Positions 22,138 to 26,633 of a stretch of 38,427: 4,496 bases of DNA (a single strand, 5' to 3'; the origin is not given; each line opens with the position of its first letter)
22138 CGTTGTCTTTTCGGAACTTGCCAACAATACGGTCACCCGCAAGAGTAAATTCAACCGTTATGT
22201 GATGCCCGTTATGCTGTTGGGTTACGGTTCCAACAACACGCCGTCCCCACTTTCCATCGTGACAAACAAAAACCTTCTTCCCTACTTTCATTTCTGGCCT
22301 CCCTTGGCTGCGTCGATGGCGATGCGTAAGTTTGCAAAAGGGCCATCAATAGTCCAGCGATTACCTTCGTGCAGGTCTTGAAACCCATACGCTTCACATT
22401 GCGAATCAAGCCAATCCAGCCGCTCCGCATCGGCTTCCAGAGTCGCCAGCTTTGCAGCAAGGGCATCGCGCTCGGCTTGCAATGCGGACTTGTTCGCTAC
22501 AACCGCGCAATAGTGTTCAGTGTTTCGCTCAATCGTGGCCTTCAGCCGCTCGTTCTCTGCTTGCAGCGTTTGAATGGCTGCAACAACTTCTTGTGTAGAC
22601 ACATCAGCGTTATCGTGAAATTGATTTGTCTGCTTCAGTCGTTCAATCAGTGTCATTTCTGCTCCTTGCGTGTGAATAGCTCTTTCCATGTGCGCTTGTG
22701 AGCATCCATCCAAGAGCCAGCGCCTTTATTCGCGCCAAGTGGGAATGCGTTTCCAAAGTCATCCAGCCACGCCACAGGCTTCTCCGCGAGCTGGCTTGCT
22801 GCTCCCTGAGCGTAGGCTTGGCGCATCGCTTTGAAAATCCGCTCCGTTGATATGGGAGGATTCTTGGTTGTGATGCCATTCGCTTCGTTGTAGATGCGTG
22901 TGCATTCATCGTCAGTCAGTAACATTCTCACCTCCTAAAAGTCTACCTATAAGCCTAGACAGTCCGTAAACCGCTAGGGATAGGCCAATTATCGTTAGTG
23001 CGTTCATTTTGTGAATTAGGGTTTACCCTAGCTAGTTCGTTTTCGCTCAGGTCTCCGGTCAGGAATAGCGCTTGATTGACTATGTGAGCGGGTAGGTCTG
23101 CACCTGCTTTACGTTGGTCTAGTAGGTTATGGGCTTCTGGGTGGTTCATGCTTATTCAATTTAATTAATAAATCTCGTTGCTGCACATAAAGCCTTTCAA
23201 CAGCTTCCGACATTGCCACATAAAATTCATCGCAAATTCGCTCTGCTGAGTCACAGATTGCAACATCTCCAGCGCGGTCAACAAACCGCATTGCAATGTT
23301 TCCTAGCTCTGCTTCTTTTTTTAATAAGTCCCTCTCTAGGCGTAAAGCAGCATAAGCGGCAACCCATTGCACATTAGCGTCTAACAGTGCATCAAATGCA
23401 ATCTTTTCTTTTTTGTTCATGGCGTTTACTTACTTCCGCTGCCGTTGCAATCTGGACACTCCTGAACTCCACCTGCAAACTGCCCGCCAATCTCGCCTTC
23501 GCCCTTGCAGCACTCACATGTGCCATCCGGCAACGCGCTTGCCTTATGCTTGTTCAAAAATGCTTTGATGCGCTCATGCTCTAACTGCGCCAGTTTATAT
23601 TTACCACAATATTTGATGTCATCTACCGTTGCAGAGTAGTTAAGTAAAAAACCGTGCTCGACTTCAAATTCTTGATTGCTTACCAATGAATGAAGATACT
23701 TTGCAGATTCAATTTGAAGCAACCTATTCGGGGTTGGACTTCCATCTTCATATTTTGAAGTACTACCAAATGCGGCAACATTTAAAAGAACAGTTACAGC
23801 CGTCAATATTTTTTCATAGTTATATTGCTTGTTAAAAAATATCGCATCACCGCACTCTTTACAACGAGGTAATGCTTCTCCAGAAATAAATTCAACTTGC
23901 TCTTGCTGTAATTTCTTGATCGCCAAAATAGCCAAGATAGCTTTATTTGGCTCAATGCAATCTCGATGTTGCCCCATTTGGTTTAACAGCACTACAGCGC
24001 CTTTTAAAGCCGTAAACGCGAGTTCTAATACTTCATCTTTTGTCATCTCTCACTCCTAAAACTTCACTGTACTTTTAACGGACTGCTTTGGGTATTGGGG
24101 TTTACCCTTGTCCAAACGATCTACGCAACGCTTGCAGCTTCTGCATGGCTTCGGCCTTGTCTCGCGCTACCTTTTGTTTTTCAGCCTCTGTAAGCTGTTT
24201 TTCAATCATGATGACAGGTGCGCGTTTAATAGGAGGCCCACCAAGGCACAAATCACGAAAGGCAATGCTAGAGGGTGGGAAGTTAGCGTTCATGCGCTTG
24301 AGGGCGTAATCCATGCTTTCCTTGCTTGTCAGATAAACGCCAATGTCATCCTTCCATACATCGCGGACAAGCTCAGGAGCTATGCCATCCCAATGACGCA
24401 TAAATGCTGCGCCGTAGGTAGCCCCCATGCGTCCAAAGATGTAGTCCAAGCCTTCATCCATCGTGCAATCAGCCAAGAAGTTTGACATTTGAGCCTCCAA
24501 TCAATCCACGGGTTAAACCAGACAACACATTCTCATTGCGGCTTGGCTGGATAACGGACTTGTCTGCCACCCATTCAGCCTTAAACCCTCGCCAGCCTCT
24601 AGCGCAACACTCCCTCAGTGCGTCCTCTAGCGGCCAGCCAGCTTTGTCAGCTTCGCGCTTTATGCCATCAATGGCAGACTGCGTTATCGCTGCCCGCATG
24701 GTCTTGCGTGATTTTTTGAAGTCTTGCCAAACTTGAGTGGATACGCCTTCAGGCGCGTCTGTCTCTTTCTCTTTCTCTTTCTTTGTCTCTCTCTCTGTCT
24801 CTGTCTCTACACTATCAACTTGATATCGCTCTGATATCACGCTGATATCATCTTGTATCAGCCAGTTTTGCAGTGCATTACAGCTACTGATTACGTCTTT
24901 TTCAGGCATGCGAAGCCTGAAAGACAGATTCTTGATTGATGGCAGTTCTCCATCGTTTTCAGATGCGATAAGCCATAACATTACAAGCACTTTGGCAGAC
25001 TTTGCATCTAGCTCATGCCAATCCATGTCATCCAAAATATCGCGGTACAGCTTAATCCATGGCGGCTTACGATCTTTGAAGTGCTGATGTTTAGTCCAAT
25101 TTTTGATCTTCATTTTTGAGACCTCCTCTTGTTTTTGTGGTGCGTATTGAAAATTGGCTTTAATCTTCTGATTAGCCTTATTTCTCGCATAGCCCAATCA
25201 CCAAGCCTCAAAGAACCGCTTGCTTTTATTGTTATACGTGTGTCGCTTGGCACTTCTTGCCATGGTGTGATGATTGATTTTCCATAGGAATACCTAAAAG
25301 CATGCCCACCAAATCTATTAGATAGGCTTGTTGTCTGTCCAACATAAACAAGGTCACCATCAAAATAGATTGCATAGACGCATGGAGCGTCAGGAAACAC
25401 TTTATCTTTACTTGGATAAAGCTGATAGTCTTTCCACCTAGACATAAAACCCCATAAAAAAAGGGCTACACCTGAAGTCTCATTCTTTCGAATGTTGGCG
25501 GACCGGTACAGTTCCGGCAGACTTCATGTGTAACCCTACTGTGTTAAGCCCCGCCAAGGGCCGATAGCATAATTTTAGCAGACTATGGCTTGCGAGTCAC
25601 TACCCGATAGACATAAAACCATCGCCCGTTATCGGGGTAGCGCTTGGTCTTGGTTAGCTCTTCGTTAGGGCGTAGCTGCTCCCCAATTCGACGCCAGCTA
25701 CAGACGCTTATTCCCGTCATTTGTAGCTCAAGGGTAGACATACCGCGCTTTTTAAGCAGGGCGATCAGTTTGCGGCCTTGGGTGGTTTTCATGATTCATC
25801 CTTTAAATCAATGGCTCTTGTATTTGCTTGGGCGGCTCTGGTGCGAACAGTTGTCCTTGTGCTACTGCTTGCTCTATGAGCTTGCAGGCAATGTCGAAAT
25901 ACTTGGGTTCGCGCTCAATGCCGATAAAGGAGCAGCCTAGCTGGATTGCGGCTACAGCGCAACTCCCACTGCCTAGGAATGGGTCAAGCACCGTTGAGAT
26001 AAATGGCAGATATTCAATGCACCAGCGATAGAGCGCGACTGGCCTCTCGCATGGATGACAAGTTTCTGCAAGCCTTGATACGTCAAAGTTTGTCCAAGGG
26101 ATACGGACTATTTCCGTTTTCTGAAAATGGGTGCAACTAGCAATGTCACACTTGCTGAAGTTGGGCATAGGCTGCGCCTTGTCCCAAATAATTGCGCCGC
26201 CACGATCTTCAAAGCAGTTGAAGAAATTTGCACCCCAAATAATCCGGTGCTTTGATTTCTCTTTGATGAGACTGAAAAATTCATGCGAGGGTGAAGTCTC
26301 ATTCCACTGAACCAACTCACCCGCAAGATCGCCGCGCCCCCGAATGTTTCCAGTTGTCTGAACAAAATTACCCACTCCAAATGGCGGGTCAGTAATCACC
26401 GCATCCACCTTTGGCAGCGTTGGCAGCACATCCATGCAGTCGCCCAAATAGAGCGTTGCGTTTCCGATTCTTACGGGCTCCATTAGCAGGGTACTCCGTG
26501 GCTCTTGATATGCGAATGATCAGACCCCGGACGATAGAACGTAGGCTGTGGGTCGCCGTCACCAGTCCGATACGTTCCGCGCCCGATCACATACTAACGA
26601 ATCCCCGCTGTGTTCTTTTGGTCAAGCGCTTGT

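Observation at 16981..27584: A 14-bp palindrome in fixed register upstream of at least six early promoters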

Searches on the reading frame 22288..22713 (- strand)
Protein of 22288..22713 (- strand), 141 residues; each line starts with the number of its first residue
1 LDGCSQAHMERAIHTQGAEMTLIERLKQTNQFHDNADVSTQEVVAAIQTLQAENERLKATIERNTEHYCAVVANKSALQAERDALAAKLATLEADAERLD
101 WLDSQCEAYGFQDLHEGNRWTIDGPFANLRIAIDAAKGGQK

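Call 79: search_protein_families(library=pfam, proteins=[window:22288-22713:-], max_evalue=0.05)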
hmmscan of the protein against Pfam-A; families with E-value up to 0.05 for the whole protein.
window:22288-22713:- (141 aa): 13 families
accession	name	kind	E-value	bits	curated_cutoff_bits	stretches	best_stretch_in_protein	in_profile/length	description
PF14662.11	KASH_CCD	-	2.3e-05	24.9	43.3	1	39-100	54-115/191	Coiled-coil region of CCDC155 or KASH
PF06005.17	ZapB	-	0.0024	18.8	31.5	1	41-92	14-65/71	Cell division protein ZapB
PF02183.23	HALZ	-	0.0082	16.7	28.1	0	73-94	19-40/43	Homeobox associated leucine zipper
PF23404.1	FAZ1_C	-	0.012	16.1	27.6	0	78-99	14-35/35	FAZ1, C-terminal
PF08647.16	BRE1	-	0.022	15.3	27.9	1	26-90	5-69/95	BRE1 E3 ubiquitin ligase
PF10473.14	CENP-F_leu_zip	-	0.023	15.2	34.5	1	22-100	8-86/140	Leucine-rich repeats of kinetochore protein Cenp-F/LEK1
PF15960.10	DUF4763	-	0.023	14.4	30.1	1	41-104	88-151/236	Domain of unknown function (DUF4763)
PF11559.13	ADIP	-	0.024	15.1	34.3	1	41-97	55-111/151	Afadin- and alpha -actinin-Binding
PF14823.11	Sirohm_synth_C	-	0.028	14.4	24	0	90-116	23-49/68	Sirohaem biosynthesis protein C-terminal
PF06698.16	DUF1192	-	0.034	14.7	25.5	1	36-68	18-50/58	Protein of unknown function (DUF1192)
PF04977.20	DivIC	-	0.035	14.3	28.9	0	41-65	27-51/80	Septum formation initiator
PF05859.17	Mis12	-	0.04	14.1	25.7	0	47-116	107-176/231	Mis12 protein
PF17078.10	SHE3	-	0.043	14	30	0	32-107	32-107/228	SWI5-dependent HO expression protein 3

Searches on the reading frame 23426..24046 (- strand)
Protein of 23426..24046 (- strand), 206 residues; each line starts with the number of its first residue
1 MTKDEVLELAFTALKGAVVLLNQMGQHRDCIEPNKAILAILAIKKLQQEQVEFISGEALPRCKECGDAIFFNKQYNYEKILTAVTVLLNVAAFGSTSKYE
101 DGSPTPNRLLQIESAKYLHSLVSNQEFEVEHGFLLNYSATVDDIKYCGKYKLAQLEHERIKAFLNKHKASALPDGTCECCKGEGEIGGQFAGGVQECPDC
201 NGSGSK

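Call 14: search_protein_families(library=pfam, proteins=[window:23426-24046:-], max_evalue=0.01)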
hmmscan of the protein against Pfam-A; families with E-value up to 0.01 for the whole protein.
window:23426-24046:- (206 aa): 0 families

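Call 15: search_protein_families(library=phrogs, proteins=[window:23426-24046:-], max_evalue=0.01)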
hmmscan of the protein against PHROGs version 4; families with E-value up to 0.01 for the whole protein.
window:23426-24046:- (206 aa): 0 families

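Call 23: find_related_loci(query=window:23426-24046:-, collection=viral_contigs, flank=10000)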
Query window:23426-24046:- (206 aa) in viral_contigs; peptide patterns used: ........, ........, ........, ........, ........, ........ (x = any residue, [..] = any of these).
5 stretches matched a pattern, but none encodes a relative of the query by tblastn (E <= 1e-3).

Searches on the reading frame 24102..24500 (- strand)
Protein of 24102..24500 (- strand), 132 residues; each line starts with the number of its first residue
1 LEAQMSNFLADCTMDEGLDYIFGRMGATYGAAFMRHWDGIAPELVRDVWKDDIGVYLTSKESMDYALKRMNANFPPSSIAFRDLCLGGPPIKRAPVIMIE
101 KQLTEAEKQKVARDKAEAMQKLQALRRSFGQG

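Call 14: search_protein_families(library=pfam, proteins=[window:24102-24500:-], max_evalue=0.01)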
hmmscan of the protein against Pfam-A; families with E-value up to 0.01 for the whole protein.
window:24102-24500:- (132 aa): 0 families

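Call 15: search_protein_families(library=phrogs, proteins=[window:24102-24500:-], max_evalue=0.01)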
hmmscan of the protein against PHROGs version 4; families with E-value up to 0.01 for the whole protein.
window:24102-24500:- (132 aa): 1 family
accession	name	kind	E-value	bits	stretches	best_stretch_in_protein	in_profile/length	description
phrog_1524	-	unknown function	0.00055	20.9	1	20-88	11-83/252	-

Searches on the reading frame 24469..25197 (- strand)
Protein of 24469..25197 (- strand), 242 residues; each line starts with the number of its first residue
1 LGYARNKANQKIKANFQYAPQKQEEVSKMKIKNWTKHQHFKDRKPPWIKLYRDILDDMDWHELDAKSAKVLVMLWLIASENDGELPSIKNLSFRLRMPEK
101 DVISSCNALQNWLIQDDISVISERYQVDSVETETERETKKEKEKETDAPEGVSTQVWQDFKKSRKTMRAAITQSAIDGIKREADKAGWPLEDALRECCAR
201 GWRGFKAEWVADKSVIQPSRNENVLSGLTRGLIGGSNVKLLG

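Call 14: search_protein_families(library=pfam, proteins=[window:24469-25197:-], max_evalue=0.01)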
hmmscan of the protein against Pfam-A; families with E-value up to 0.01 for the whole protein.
window:24469-25197:- (242 aa): 0 families

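Call 15: search_protein_families(library=phrogs, proteins=[window:24469-25197:-], max_evalue=0.01)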
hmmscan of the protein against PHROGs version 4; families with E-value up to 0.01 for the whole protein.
window:24469-25197:- (242 aa): 6 families
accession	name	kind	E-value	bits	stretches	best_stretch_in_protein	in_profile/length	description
phrog_26426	-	DNA, RNA and nucleotide metabolism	1.8e-17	64.7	1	31-163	5-138/272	replication protein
phrog_678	-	DNA, RNA and nucleotide metabolism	3.4e-17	64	1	131-217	202-291/346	replication initiation O-like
phrog_6451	-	DNA, RNA and nucleotide metabolism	1.2e-10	42.6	1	131-214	159-242/272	primosomal protein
phrog_186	-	DNA, RNA and nucleotide metabolism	6.2e-05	23.8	1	41-150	16-138/308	DnaD-like helicase loader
phrog_12556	-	DNA, RNA and nucleotide metabolism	9.5e-05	23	1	144-223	234-316/347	replication initiation protein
phrog_28809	-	unknown function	0.00016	22.5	1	29-145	4-123/211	-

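Call 24: find_related_loci(query=window:24469-25197:-, collection=viral_contigs, flank=10000)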
Query window:24469-25197:- (242 aa) in viral_contigs; peptide patterns used: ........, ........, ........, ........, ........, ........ (x = any residue, [..] = any of these).
314 stretches matched a pattern; 246 encode a relative of the query (tblastn E <= 1e-3); the best 80 are kept; 80 distinct loci.
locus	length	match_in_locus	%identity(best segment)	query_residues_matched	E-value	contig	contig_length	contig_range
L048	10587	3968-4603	89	28-241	5e-118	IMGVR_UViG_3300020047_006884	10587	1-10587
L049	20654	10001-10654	61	28-241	6e-83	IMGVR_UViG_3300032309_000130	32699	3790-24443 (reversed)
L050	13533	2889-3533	65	29-241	5e-78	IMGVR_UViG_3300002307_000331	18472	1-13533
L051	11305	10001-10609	58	29-226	1e-72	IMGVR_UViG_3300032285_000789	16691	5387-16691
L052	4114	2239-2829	58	28-213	1e-63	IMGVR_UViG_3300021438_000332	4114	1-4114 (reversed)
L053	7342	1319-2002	50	29-242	4e-63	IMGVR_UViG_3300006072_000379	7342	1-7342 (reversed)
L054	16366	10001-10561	59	29-209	3e-59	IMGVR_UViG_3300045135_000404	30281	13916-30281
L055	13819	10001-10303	94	142-242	2e-59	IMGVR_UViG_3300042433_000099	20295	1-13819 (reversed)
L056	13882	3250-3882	46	13-223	2e-54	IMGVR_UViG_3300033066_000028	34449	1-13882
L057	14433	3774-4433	41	29-232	2e-48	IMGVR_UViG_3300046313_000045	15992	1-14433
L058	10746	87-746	41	29-232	2e-48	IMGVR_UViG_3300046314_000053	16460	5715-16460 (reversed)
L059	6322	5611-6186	44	29-216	2e-43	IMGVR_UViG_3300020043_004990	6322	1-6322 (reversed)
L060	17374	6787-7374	43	25-216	4e-43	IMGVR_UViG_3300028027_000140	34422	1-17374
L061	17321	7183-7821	40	22-234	4e-42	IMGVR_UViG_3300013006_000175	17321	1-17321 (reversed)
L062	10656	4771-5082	61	26-129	6e-39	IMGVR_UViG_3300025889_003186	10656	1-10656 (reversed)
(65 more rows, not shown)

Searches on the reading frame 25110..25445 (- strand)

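Call 80: search_protein_families(library=pfam, proteins=[window:25110-25445:-], max_evalue=0.05)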
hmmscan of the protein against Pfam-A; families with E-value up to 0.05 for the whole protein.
window:25110-25445:- (111 aa): 1 family
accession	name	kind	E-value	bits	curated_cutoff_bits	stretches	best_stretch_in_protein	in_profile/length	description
PF01541.30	GIY-YIG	-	0.00078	20.1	22.6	1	22-58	3-39/78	GIY-YIG catalytic domain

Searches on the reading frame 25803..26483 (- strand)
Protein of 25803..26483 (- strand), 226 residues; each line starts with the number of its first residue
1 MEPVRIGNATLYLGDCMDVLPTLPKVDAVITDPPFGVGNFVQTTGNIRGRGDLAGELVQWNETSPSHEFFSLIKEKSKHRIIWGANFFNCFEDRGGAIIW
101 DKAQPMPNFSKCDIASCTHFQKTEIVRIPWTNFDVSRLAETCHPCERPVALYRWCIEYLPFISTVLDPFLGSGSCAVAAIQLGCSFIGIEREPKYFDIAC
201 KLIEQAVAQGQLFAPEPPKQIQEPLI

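Call 14: search_protein_families(library=pfam, proteins=[window:25803-26483:-], max_evalue=0.01)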
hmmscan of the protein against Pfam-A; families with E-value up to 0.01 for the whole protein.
window:25803-26483:- (226 aa): 3 families
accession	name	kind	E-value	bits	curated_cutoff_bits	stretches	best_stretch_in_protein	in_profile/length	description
PF01555.25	N6_N4_Mtase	-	9.8e-17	62.1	26.7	1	140-199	159-219/221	DNA methylase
PF01170.24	UPF0020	-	0.0012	19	22.3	0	164-211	31-78/197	RMKL-like, methyltransferase domain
PF03602.21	Cons_hypoth95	-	0.0051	16.9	24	0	24-78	112-167/182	Conserved hypothetical protein 95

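Call 15: search_protein_families(library=phrogs, proteins=[window:25803-26483:-], max_evalue=0.01)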
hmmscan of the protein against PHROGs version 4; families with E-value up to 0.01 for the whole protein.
window:25803-26483:- (226 aa): 15 families
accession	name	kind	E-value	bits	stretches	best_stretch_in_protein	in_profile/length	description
phrog_67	-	other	4.7e-41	142.6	1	4-216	119-356/743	DNA methyltransferase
phrog_3008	-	other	2.7e-19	70.4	1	136-216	143-224/244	DNA methyltransferase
phrog_498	-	other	3.9e-15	56.4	1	25-208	222-425/633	DNA methyltransferase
phrog_18293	-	other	2.4e-14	54.3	1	132-207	36-111/119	methyltransferase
phrog_23224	-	other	4.4e-12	46.9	1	42-196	114-285/305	DNA methyltransferase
phrog_8769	-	other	2.9e-11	44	1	163-206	13-56/71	methyltransferase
phrog_6952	-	other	3.6e-11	44.2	1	137-207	108-179/181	DNA methyltransferase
phrog_23148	-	unknown function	1.7e-10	42.2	1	141-208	83-151/165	-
phrog_23085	-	unknown function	3.5e-09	37.4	1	138-201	39-103/138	-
phrog_6025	-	other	4.6e-07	30.6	1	2-108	5-116/192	DNA methyltransferase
phrog_18146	-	other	1.9e-05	24.7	1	119-192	27-100/452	DNA methyltransferase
phrog_10183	-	other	0.00016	21.1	0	164-205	118-159/889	DNA methyltransferase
phrog_16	-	DNA, RNA and nucleotide metabolism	0.00017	21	1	158-209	864-915/986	DNA helicase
phrog_12517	-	unknown function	0.0057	16.9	0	151-208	98-152/316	-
phrog_12862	-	unknown function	0.0065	17.4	1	10-40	4-36/149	-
